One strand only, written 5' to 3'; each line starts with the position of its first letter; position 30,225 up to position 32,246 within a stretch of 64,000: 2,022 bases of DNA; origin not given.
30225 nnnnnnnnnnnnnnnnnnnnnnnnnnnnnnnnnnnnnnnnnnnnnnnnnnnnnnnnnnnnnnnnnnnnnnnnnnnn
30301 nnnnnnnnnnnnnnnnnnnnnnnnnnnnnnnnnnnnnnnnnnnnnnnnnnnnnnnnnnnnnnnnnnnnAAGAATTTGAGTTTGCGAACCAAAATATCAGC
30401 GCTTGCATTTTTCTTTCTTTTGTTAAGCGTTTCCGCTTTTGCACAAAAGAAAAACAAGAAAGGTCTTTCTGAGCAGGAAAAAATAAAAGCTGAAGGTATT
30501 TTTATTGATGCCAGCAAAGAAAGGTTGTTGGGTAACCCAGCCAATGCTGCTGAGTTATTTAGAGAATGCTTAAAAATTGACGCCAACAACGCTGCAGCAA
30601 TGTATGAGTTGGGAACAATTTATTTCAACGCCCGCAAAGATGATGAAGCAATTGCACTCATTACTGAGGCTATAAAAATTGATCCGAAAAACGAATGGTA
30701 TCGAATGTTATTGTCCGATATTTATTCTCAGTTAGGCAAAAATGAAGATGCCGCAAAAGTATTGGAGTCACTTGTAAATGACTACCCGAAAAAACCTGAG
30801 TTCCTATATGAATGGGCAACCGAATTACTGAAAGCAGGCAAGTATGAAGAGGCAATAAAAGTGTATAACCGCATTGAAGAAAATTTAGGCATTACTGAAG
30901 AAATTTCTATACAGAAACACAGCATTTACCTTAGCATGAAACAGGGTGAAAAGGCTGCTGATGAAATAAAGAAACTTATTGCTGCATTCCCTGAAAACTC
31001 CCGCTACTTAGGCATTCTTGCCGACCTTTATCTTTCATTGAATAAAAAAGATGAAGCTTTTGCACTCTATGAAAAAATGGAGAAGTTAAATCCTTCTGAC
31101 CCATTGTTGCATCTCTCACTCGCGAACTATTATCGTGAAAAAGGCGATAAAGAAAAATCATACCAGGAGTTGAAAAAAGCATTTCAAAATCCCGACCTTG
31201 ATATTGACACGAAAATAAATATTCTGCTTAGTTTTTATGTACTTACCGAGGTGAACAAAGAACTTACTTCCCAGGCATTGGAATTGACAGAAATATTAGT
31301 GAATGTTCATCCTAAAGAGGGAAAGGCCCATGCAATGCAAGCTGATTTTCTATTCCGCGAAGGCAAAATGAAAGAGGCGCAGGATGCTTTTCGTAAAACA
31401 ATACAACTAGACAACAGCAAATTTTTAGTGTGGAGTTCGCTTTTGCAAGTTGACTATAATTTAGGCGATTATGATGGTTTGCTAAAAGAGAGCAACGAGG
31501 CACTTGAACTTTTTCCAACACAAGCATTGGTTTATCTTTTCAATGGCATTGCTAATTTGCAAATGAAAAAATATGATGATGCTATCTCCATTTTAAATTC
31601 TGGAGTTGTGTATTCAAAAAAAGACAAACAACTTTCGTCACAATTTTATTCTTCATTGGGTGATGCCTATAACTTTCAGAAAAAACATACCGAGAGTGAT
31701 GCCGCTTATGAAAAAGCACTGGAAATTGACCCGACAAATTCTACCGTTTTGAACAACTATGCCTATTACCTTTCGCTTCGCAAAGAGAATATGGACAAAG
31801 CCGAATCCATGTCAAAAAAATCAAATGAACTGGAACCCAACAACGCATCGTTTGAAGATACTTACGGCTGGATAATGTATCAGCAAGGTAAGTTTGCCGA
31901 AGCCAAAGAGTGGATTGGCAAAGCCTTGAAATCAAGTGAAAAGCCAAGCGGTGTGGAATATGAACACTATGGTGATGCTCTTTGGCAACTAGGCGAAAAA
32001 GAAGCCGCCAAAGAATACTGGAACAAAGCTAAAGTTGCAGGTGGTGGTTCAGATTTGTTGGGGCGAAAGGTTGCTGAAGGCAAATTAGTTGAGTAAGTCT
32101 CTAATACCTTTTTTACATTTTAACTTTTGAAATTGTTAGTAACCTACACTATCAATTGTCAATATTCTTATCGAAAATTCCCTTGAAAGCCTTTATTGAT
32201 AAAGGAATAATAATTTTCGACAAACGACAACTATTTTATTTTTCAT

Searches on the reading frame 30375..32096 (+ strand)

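Call 101: search_protein_families(library=pfam, proteins=[window:30375-32096:+], max_evalue=0.00001)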
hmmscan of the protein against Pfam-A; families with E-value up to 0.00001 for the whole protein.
window:30375-32096:+ (573 aa): 22 families
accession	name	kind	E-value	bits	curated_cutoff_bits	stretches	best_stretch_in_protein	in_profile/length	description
PF07719.23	TPR_2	-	2.3e-37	124.4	27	0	73-106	1-34/34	Tetratricopeptide repeat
PF13428.12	TPR_14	-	1.4e-35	118.5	23.5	0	214-251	6-43/44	Tetratricopeptide repeat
PF14559.12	TPR_19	-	3.1e-35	120.7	25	2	53-113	5-65/68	Tetratricopeptide repeat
PF13432.12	TPR_16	-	4.7e-34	116.9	32.7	1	52-106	10-64/65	Tetratricopeptide repeat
PF13181.12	TPR_8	-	4.9e-34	114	25.7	0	423-455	2-34/34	Tetratricopeptide repeat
PF13431.12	TPR_17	-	1.3e-27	94.2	24.4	1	444-474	1-31/34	Tetratricopeptide repeat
PF00515.34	TPR_1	-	2.8e-27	93.8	27.8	0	424-455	3-34/34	Tetratricopeptide repeat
PF12895.13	ANAPC3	-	1.6e-21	76.8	27.2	1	56-132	6-81/82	Anaphase-promoting complex, cyclosome, subunit 3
PF23914.1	TPR_CcmH_CycH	-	1.7e-20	73.9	42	2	428-514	56-144/158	Cytochrome c-type biogenesis protein H TPR domain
PF13424.12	TPR_12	-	2.4e-20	73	30.1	0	425-482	6-70/77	Tetratricopeptide repeat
PF13414.12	TPR_11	-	1.9e-19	69.5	26.8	0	217-257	2-42/42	TPR repeat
PF13174.12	TPR_6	-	7.8e-19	67.4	26.3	0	112-139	5-32/33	Tetratricopeptide repeat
PF13176.12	TPR_7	-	6.4e-15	54.4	27.9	0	75-105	1-33/36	Tetratricopeptide repeat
PF13429.12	TPR_15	-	1.3e-12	48.2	26.2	0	334-548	62-270/280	Tetratricopeptide repeat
PF13374.12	TPR_10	-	1.8e-11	44.1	27.5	0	425-451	5-31/42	Tetratricopeptide repeat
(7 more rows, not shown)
